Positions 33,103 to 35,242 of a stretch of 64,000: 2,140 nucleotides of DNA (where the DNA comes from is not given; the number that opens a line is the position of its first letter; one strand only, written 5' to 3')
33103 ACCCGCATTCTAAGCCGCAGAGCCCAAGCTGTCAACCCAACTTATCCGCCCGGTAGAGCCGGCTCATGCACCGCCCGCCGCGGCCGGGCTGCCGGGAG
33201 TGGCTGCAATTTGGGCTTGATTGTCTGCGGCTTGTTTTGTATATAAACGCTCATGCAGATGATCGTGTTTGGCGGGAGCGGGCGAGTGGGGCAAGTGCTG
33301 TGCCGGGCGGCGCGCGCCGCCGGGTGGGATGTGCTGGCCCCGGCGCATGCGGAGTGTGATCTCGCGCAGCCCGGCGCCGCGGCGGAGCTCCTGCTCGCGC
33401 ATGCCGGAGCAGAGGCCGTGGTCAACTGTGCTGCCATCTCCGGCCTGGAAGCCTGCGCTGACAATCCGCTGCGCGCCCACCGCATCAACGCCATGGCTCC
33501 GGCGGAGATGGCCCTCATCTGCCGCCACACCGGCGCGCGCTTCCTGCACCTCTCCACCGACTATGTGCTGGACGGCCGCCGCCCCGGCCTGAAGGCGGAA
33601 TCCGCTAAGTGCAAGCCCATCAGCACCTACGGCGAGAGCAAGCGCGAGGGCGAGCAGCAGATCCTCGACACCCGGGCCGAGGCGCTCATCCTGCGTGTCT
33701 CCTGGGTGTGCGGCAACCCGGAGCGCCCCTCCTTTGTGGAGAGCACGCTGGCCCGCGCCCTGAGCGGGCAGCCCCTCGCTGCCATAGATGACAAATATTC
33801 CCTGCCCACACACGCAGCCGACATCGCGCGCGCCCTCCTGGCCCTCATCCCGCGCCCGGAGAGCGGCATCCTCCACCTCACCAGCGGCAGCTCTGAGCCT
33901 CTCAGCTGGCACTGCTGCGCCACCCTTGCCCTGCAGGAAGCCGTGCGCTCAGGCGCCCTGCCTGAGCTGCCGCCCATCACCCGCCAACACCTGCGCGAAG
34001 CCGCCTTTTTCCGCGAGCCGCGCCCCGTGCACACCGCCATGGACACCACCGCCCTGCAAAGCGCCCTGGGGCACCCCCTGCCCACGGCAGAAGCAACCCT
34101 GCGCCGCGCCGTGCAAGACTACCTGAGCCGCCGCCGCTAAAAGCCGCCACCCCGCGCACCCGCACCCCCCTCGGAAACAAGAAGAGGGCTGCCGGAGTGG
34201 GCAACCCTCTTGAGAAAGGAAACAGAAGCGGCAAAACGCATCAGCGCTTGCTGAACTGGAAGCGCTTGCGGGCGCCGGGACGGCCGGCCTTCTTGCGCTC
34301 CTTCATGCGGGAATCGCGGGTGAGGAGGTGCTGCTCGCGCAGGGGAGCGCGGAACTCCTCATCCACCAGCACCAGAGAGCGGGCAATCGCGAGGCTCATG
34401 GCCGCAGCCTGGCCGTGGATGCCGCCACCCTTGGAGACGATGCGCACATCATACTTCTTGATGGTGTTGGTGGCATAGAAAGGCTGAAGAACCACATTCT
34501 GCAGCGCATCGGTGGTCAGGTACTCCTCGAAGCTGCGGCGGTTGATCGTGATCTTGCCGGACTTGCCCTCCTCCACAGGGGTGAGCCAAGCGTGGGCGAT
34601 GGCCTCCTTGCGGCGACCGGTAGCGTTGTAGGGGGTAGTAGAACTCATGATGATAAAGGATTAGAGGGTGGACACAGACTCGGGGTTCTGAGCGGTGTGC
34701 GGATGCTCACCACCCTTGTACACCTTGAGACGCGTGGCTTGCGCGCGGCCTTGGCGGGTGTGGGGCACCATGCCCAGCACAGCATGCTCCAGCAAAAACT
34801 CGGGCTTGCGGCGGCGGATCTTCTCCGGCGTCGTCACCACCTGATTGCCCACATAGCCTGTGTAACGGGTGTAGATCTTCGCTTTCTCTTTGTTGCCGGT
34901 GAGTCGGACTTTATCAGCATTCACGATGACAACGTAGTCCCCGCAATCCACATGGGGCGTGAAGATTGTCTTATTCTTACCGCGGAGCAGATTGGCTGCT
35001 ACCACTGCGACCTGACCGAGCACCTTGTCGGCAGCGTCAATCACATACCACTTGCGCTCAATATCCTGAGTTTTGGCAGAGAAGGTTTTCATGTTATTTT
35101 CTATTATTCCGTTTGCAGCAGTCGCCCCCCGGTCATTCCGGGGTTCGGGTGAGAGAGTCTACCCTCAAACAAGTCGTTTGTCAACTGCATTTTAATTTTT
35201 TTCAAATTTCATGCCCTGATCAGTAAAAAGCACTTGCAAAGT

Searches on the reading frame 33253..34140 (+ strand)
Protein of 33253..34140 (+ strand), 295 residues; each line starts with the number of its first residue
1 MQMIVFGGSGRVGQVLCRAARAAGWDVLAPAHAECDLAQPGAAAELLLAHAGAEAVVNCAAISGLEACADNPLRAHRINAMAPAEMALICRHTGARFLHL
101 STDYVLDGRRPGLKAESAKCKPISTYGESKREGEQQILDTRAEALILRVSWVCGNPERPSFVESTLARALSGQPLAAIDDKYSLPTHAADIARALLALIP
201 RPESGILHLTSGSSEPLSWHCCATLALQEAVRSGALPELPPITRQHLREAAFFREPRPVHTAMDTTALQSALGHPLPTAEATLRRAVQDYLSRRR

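Call 71: search_protein_families(library=pfam, proteins=[window:33253-34140:+], max_evalue=0.00001)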
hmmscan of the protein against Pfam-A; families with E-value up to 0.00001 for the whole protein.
window:33253-34140:+ (295 aa): 3 families
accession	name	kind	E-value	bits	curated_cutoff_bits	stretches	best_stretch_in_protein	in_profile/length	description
PF04321.23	RmlD_sub_bind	-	6.6e-58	196.5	27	1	1-290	1-285/287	RmlD substrate binding domain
PF01370.27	Epimerase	-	8e-25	88.1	20.9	1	3-205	1-231/240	NAD dependent epimerase/dehydratase family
PF16363.11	GDP_Man_Dehyd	-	7.7e-09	35.9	27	1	45-169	68-200/332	GDP-mannose 4,6 dehydratase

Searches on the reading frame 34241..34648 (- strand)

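Call 71: search_protein_families(library=pfam, proteins=[window:34241-34648:-], max_evalue=0.00001)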
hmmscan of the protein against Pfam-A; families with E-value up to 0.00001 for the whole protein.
window:34241-34648:- (135 aa): 1 family
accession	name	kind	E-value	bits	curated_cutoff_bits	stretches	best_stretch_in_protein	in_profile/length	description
PF00380.25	Ribosomal_S9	-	7e-42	143.2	22.5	1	11-135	1-121/121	Ribosomal protein S9/S16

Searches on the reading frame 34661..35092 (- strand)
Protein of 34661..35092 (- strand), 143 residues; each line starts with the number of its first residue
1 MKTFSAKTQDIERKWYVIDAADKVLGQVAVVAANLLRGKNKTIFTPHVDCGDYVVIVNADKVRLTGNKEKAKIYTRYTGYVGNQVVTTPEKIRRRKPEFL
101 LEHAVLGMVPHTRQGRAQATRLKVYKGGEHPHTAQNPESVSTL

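Call 71: search_protein_families(library=pfam, proteins=[window:34661-35092:-], max_evalue=0.00001)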
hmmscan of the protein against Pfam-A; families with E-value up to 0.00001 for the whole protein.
window:34661-35092:- (143 aa): 1 family
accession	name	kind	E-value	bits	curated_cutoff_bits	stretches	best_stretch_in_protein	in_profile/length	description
PF00572.24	Ribosomal_L13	-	1.9e-40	138.1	23.8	1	13-131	1-119/119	Ribosomal protein L13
